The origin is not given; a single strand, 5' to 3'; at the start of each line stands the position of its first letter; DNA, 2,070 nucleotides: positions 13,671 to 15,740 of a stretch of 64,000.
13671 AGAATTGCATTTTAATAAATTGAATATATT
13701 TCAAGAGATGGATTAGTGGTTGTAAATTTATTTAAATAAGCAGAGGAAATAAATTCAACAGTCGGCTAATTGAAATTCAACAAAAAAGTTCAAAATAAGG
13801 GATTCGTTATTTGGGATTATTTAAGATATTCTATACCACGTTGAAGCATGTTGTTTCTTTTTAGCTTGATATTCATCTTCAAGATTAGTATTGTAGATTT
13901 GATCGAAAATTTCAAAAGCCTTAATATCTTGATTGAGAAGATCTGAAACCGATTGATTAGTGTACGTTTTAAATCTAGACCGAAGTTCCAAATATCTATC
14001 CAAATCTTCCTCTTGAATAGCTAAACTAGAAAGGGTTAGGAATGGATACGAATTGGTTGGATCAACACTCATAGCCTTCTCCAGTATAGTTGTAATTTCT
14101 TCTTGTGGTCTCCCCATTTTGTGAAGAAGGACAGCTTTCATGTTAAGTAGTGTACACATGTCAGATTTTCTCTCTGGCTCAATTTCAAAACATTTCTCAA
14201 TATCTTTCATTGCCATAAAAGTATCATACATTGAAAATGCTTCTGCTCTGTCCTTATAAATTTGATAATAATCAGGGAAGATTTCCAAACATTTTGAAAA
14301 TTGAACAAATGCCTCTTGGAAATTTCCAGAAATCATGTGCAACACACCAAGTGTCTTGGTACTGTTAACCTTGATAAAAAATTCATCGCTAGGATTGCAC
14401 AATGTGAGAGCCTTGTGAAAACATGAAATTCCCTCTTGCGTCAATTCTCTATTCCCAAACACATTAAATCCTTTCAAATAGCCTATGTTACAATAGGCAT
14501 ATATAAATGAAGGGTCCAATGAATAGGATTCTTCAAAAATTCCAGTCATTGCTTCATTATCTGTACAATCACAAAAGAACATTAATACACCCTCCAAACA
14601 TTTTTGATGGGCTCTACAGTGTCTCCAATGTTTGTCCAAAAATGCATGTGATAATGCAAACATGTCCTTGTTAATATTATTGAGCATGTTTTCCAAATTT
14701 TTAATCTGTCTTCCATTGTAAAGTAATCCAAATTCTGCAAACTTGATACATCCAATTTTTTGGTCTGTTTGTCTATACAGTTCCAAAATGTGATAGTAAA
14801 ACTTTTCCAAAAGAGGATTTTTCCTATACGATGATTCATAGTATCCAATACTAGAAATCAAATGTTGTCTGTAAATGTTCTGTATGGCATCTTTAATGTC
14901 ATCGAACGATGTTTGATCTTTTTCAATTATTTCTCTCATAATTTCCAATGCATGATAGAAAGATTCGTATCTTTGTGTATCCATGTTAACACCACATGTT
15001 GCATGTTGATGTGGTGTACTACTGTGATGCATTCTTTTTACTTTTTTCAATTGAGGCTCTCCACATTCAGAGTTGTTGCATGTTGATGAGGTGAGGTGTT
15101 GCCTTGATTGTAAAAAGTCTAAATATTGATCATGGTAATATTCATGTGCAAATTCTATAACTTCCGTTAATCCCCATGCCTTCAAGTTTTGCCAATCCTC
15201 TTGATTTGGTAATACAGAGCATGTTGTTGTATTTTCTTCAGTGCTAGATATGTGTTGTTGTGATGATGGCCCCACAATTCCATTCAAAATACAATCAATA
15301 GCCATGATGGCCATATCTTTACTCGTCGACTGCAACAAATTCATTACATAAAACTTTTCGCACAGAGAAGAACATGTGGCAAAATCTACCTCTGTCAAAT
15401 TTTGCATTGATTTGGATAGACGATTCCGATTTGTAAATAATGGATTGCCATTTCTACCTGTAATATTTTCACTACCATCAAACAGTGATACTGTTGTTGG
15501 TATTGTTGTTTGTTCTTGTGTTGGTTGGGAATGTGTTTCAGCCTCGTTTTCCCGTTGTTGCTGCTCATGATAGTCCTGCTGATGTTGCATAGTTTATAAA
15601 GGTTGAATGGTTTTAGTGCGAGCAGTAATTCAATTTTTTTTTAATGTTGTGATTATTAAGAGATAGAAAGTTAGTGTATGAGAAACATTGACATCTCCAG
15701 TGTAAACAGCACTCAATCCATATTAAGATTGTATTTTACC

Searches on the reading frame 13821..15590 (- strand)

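Call 39: search_protein_families(library=pfam, proteins=[window:13821-15590:-], max_evalue=0.0001)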
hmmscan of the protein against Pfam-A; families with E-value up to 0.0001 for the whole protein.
window:13821-15590:- (589 aa): 4 families
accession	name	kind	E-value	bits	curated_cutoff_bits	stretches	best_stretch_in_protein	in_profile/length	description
PF00515.34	TPR_1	-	1.1e-06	28.7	27.8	0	414-441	7-34/34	Tetratricopeptide repeat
PF13181.12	TPR_8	-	2.7e-06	27.6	25.7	0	414-440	7-33/34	Tetratricopeptide repeat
PF13431.12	TPR_17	-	3.9e-06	27.2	24.4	0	431-454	2-25/34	Tetratricopeptide repeat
PF07719.23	TPR_2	-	2.6e-05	24.4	27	0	413-441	6-34/34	Tetratricopeptide repeat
